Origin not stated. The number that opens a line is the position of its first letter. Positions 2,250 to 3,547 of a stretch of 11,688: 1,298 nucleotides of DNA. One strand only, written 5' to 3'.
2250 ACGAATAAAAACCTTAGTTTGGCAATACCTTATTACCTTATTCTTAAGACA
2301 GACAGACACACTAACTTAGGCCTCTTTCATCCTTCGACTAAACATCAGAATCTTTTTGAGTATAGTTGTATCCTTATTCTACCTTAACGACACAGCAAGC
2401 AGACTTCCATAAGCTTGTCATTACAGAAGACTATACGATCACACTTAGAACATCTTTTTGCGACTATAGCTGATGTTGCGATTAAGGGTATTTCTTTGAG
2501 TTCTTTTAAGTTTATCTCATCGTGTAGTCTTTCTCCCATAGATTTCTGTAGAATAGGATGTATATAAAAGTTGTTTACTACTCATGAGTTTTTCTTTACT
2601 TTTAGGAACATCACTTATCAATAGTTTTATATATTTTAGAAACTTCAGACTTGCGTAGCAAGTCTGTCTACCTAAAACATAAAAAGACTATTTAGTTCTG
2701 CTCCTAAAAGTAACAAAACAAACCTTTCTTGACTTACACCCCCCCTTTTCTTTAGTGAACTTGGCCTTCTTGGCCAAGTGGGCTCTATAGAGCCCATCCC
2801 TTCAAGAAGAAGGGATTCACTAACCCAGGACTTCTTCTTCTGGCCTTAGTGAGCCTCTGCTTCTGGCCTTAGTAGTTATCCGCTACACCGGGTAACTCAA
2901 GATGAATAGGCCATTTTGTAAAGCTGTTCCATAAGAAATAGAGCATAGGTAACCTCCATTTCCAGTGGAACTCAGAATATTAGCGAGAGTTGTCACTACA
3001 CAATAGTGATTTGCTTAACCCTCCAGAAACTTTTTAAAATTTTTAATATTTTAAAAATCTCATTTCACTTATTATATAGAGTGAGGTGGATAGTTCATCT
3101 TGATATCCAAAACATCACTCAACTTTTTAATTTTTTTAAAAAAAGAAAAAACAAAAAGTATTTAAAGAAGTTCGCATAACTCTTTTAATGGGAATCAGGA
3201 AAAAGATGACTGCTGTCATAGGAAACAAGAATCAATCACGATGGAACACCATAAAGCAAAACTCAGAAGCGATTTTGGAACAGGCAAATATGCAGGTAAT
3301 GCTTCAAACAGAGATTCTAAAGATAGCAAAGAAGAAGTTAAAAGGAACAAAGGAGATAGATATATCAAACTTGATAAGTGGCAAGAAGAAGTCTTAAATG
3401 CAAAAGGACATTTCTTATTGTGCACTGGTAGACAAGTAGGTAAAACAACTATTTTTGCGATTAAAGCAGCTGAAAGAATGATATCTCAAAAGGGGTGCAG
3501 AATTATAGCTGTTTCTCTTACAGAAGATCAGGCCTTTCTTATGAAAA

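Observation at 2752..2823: Gap-free four-way junction: three adjacent 7-bp hairpins closed by an 8-bp stem, in a non-coding G+C-rich island upstream of the terminase gene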

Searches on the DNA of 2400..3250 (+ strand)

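Call 5: search_rna_families(source=window, start=2400, end=3250, threshold=evalue, max_evalue=10, show_alignments=3)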
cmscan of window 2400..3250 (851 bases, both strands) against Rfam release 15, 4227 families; matches with E-value up to 10: 11.
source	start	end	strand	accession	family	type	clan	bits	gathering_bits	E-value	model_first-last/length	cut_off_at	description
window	2589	2718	-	RF04130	MIR7996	Gene; miRNA;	-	26.4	119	0.023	1-190/190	no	MIR7996 microRNA precursor family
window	2596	2713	-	RF04195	MIR6217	Gene; miRNA;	-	22.5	110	0.014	1-228/228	no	MIR6217 microRNA precursor family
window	3076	3196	+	RF01590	plasmodium_snoR14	Gene; snRNA; snoRNA; CD-box;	-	21.5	90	5.1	1-127/127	no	small nucleolar RNA snoR14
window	3113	3201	+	RF02414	rli60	Gene; sRNA;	-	21.2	60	4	1-191/191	no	Listeria sRNA rli60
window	2597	2712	-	RF04205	MIR2606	Gene; miRNA;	-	20.6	139.7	2.8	1-165/165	no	MIR2606 microRNA precursor family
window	3077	3157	+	RF02106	DLEU2_2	Gene; lncRNA;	-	19.9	45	7.4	1-90/90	no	Deleted in lymphocytic leukemia 2 conserved region 2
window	2600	2707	-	RF03601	MIR7993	Gene; miRNA;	-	18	100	2.9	1-138/138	no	MIR7993 microRNA precursor family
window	2804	2865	+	RF03483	MIR319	Gene; miRNA;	-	16.6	54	2.1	1-92/92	no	MIR319 microRNA precursor family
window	2804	2865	-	RF03483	MIR319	Gene; miRNA;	-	16.1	54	2.9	1-92/92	no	MIR319 microRNA precursor family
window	2668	2740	-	RF04150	MIR2655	Gene; miRNA;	-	16.1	122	7.1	1-267/267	no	MIR2655 microRNA precursor family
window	2597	2712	+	RF04097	MIR2630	Gene; miRNA;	-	15.4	144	2.6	50-179/229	no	MIR2630 microRNA precursor family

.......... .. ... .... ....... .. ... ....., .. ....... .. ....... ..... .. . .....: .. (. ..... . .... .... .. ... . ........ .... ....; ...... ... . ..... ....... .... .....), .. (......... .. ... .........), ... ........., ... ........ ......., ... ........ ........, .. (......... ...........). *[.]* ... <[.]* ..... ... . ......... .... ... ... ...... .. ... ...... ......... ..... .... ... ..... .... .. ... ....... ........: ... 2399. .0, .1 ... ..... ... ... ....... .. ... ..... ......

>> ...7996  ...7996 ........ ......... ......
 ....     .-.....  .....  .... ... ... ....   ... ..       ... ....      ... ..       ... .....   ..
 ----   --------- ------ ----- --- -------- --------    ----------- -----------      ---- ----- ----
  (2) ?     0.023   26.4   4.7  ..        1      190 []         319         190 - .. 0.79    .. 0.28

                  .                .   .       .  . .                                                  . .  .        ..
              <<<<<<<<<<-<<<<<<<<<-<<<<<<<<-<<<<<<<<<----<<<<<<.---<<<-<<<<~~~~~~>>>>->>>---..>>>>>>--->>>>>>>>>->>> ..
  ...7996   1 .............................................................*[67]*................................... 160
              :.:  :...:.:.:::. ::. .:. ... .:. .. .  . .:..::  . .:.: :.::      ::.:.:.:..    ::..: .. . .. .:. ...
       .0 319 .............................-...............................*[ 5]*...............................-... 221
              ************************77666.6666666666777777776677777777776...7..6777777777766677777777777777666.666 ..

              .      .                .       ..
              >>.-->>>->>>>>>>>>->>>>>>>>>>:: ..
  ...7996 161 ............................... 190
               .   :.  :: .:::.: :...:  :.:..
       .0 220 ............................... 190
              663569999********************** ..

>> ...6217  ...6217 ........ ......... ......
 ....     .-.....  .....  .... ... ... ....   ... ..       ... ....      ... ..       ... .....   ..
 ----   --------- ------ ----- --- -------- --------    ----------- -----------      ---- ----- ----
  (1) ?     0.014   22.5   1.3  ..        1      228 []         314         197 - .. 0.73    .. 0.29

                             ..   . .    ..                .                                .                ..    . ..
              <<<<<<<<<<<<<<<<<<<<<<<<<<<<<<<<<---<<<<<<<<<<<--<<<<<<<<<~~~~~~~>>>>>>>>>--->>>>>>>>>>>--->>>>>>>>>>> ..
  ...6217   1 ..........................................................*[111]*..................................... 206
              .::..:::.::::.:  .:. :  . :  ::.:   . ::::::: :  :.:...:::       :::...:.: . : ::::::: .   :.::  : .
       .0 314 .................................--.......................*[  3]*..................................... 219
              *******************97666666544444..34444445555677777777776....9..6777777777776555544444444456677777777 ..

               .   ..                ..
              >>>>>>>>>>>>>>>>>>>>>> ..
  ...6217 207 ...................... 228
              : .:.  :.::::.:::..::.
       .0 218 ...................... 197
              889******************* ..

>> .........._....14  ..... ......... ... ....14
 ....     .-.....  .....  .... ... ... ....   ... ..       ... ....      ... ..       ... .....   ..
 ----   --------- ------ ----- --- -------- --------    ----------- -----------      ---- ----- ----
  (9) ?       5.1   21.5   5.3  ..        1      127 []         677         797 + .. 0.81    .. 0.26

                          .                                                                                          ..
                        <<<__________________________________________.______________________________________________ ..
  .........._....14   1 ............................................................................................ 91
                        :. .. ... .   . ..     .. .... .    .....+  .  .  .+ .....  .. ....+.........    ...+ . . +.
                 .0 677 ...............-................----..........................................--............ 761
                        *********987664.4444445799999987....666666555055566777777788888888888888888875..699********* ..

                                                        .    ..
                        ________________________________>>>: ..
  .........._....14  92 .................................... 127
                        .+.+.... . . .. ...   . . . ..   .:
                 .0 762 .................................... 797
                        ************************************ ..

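Call 12: search_dna_similar(query=window:2500-3250:+, collection=phages, mode=distant)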
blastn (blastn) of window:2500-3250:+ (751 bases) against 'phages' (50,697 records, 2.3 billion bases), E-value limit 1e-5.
No match.

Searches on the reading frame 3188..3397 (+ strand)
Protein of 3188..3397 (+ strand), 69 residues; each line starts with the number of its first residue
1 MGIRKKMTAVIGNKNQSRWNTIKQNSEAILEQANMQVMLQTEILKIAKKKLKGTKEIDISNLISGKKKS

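Call 40: search_protein_families(library=pfam, proteins=[window:3188-3397:+], max_evalue=0.05)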
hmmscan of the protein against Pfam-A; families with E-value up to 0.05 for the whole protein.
window:3188-3397:+ (69 aa): 0 families

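Call 59: search_protein_families(library=phrogs, proteins=[window:3188-3397:+], max_evalue=0.01)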
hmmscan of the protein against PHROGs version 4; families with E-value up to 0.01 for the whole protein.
window:3188-3397:+ (69 aa): 0 families

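Call 101: find_homologous_proteins(query=window:3188-3397:+, max_evalue=0.001)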
Query window:3188-3397:+: 1 candidates shared short words with the query, none scored E <= 0.001.
